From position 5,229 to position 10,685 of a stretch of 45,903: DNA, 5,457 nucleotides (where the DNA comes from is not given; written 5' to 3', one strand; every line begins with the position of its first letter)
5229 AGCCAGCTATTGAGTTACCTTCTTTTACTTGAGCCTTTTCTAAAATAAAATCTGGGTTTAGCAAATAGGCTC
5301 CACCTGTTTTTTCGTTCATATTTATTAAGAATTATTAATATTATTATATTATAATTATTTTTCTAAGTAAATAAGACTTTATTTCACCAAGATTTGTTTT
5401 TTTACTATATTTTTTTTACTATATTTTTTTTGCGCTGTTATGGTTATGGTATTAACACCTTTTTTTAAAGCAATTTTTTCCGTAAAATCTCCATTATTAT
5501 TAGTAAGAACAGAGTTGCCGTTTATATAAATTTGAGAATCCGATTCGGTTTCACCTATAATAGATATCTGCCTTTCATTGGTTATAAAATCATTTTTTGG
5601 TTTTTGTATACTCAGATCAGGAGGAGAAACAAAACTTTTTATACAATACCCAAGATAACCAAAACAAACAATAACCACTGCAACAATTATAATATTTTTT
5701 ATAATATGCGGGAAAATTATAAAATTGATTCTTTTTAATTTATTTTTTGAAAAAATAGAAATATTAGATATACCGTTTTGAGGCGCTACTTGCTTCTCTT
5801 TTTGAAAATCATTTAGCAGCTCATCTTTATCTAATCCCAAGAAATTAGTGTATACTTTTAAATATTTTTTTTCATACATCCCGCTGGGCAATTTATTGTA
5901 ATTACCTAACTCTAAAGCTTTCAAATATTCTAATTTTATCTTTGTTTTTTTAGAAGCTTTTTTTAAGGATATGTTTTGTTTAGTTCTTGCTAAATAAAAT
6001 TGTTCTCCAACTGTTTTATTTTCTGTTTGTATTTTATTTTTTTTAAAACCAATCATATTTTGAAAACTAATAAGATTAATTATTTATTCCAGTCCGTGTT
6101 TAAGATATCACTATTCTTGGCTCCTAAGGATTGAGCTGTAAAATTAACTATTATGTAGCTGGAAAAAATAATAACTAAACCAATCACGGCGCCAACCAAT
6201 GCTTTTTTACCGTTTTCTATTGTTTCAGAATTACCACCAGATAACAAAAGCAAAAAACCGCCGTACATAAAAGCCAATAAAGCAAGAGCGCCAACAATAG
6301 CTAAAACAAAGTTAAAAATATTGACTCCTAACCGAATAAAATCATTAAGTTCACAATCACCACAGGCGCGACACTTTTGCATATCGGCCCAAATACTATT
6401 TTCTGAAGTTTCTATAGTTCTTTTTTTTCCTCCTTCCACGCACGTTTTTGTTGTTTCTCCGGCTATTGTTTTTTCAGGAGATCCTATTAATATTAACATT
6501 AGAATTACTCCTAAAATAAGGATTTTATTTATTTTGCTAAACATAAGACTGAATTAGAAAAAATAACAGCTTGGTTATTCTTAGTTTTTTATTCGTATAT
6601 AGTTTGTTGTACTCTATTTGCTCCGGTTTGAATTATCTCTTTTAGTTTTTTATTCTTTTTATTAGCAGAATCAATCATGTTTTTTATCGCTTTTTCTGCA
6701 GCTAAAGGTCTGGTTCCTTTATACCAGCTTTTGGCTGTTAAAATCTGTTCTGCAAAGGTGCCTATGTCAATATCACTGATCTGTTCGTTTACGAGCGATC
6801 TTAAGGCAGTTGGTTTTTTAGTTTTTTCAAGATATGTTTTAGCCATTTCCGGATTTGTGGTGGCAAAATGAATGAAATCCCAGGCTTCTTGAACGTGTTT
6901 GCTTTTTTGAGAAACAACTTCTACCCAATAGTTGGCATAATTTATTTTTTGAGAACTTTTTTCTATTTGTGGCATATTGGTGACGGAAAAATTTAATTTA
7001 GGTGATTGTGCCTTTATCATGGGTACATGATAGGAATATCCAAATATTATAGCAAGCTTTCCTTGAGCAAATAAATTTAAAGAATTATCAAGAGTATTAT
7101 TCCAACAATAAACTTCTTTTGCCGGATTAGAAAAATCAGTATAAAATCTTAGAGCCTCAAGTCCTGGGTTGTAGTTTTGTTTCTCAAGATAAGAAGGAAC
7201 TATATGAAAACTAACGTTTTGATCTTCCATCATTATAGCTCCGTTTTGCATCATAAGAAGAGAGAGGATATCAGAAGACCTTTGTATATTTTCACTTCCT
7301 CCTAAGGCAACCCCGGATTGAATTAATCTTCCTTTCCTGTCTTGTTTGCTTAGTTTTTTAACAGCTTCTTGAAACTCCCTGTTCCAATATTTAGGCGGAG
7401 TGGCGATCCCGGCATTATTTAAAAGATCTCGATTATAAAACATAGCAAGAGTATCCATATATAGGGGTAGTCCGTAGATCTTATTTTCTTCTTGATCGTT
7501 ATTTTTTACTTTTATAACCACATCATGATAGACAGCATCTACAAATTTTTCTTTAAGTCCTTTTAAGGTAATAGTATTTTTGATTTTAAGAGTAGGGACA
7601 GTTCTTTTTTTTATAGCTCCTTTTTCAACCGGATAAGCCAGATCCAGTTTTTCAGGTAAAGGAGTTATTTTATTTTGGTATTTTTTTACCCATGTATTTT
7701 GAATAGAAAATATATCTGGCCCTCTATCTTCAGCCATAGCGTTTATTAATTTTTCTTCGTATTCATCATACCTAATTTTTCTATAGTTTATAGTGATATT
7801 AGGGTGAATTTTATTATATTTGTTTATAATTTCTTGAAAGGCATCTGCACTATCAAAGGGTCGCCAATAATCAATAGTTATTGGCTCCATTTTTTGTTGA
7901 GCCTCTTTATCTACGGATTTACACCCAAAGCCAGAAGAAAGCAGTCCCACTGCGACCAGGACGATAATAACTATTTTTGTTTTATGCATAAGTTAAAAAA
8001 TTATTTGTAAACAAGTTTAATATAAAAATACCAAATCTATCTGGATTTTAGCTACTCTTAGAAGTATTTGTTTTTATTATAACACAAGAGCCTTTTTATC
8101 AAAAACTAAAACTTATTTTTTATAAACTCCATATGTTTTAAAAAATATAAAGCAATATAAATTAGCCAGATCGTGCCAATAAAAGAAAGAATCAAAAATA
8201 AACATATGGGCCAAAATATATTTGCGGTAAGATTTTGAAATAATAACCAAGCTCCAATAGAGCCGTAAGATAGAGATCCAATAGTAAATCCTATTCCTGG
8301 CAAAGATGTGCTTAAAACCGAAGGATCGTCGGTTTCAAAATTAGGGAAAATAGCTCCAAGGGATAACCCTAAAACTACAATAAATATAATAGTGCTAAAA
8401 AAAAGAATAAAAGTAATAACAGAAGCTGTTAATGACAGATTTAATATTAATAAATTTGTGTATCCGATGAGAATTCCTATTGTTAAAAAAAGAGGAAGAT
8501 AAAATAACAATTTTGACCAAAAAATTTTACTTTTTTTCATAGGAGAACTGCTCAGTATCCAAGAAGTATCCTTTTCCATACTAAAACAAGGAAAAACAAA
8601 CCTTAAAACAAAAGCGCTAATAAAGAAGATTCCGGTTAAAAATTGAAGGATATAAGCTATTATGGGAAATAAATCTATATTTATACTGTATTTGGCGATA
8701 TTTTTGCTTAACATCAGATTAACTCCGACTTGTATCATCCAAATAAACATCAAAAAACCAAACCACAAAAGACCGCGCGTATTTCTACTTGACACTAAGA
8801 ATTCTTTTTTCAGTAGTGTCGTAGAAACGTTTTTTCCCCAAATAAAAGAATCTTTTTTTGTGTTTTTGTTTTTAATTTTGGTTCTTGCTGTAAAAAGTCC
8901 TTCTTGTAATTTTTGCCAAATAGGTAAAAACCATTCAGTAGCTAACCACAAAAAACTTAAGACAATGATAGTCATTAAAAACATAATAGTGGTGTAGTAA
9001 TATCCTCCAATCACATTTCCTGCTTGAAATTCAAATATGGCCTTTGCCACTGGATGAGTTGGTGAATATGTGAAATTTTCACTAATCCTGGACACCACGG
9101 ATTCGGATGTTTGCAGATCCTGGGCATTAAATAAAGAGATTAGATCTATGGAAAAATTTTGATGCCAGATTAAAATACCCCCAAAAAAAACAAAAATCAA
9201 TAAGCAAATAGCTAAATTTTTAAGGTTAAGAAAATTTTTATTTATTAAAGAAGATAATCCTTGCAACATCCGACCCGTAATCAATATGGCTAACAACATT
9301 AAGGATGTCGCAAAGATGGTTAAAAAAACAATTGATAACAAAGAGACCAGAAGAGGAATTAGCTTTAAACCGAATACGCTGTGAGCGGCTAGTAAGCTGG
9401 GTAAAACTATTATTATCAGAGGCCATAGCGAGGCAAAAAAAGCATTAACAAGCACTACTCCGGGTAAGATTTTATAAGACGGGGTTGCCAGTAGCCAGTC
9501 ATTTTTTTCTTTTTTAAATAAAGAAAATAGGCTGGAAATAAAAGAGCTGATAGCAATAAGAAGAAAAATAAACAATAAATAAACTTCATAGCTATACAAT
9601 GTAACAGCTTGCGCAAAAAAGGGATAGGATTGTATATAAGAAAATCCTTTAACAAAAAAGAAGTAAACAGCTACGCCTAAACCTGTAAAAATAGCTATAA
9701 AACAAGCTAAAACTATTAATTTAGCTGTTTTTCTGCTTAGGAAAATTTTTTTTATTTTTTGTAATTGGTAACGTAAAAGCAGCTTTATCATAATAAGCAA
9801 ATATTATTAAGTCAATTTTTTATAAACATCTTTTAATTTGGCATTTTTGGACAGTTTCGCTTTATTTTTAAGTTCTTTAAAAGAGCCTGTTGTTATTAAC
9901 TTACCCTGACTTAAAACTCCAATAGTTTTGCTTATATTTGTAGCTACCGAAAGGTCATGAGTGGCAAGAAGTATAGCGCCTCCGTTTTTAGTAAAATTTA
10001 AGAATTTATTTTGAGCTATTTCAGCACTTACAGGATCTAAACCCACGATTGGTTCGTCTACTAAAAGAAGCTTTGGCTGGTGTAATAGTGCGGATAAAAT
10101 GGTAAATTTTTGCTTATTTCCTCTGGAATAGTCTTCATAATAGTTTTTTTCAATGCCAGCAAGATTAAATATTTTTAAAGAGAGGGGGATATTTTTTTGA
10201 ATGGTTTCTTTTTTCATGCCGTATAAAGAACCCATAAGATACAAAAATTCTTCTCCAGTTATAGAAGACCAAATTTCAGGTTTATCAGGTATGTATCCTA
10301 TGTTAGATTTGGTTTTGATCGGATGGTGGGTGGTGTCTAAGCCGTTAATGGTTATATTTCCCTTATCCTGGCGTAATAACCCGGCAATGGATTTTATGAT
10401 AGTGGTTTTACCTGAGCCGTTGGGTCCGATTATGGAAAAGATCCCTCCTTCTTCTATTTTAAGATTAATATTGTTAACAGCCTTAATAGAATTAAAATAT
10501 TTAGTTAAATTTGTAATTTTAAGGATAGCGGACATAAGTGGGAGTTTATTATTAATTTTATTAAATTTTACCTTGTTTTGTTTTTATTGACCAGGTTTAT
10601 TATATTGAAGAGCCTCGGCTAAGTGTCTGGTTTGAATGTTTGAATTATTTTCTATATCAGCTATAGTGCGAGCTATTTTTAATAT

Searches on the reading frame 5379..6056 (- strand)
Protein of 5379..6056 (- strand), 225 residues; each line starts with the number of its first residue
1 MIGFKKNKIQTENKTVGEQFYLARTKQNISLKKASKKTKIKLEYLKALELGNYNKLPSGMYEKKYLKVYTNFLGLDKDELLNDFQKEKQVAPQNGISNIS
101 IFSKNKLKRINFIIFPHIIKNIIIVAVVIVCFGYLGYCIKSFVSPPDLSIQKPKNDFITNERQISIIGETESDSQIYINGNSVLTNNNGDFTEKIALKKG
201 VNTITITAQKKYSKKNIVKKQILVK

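Call 86: search_protein_families(library=pfam, proteins=[window:5379-6056:-], max_evalue=0.001)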
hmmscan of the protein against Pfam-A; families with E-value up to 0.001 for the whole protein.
window:5379-6056:- (225 aa): 3 families
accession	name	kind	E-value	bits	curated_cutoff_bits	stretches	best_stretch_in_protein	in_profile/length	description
PF13413.12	HTH_25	-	7.8e-16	58.1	24.6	1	23-80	5-62/62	Helix-turn-helix domain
PF09136.16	Glucodextran_B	-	2.1e-10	40.8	27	1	146-223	1-80/83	Glucodextranase, domain B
PF12844.13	HTH_19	-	1.5e-05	25.3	30.2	1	17-82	1-60/64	Helix-turn-helix domain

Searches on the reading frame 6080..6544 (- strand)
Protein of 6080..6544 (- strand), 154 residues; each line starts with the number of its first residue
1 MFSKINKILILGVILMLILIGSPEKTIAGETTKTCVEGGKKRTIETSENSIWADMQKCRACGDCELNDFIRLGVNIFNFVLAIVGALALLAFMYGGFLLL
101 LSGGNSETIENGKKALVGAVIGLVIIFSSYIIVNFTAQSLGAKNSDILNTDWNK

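Call 86: search_protein_families(library=pfam, proteins=[window:6080-6544:-], max_evalue=0.001)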
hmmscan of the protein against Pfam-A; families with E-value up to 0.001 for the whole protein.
window:6080-6544:- (154 aa): 1 family
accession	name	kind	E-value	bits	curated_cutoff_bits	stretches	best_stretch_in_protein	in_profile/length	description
PF18895.5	T4SS_pilin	-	6.7e-13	49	26.6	1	75-135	11-70/71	Type IV secretion system pilin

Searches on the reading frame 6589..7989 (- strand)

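Call 86: search_protein_families(library=pfam, proteins=[window:6589-7989:-], max_evalue=0.001)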
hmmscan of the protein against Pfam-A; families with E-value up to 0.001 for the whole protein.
window:6589-7989:- (466 aa): 2 families
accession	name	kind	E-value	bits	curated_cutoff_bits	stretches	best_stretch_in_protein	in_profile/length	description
PF01547.30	SBP_bac_1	-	1.3e-34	121.1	26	1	47-381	4-305/307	Bacterial extracellular solute-binding protein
PF13416.11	SBP_bac_8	-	1.2e-25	91.4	27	1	54-398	2-264/279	Bacterial extracellular solute-binding protein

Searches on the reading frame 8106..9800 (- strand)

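Call 86: search_protein_families(library=pfam, proteins=[window:8106-9800:-], max_evalue=0.001)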
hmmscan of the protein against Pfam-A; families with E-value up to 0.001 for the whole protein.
window:8106-9800:- (564 aa): 1 family
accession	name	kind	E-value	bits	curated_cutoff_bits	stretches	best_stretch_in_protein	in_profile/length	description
PF16949.11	ABC_tran_2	-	1e-24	87.7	25.7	1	30-513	7-482/542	Putative ATP-binding cassette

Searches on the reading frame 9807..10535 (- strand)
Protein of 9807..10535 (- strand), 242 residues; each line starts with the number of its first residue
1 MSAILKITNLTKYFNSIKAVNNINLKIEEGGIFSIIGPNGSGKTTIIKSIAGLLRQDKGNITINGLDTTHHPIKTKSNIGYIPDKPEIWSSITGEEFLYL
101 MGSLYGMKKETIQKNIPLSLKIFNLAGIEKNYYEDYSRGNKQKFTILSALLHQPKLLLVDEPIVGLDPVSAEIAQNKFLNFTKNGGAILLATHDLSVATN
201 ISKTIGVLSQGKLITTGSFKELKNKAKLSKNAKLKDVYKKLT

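Call 87: search_protein_families(library=pfam, proteins=[window:9807-10535:-], max_evalue=0.001)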
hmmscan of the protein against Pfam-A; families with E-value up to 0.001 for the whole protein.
window:9807-10535:- (242 aa): 5 families
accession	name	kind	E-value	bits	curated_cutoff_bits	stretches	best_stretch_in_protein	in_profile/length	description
PF00005.33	ABC_tran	-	1.6e-27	97.2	25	1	20-163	1-136/137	ABC transporter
PF13304.12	AAA_21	-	4.9e-15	56.8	27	2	133-196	235-301/304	AAA domain, putative AbiEii toxin, Type IV TA system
PF13476.12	AAA_23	-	6.8e-07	30.6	27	1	13-82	6-69/201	AAA domain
PF13555.12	AAA_29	-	4.3e-05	23.6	27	1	24-62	16-53/61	P-loop containing region of AAA domain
PF02463.25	SMC_N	-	0.00033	20.6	40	1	22-54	17-48/220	RecF/RecN/SMC N terminal domain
